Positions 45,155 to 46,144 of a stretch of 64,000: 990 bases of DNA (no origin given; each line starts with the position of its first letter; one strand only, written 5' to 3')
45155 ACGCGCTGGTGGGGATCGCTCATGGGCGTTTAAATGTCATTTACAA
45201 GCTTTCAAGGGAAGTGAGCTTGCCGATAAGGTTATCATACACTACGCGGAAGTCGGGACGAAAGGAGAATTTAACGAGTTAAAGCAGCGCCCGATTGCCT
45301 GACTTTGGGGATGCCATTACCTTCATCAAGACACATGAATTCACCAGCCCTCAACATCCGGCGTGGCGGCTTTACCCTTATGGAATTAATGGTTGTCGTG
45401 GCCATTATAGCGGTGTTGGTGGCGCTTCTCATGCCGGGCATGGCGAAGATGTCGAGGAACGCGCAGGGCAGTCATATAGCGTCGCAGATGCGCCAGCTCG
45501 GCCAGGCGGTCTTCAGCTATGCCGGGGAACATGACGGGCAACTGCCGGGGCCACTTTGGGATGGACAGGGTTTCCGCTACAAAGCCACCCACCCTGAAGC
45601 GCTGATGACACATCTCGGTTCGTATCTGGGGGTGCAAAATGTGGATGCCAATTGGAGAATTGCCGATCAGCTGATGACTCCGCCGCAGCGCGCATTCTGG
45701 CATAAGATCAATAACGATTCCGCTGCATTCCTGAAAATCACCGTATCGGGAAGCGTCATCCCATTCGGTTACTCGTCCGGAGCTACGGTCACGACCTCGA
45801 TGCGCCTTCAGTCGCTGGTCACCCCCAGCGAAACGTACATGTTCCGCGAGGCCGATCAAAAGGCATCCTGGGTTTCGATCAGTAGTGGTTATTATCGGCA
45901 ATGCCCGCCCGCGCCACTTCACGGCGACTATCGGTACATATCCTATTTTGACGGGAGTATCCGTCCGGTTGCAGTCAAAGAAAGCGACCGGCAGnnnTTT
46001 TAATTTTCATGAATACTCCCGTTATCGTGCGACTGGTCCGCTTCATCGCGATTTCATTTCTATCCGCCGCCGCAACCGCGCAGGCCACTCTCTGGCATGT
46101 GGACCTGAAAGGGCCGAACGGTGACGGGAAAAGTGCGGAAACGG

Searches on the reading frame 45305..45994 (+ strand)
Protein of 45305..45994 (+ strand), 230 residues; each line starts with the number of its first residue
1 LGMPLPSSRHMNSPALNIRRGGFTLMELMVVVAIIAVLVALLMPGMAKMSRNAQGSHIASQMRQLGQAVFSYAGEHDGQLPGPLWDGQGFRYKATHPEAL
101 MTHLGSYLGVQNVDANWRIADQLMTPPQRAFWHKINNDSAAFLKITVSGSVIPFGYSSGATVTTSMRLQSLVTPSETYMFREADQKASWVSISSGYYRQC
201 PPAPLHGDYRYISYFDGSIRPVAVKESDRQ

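Call 66: search_protein_families(library=pfam, proteins=[window:45305-45994:+], max_evalue=0.001)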
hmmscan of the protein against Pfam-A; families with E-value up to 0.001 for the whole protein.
window:45305-45994:+ (230 aa): 1 family
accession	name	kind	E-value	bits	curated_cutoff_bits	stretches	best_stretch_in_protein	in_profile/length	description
PF07963.17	N_methyl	-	7.5e-07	28.9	21.2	1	19-42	3-26/27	Prokaryotic N-terminal methylation motif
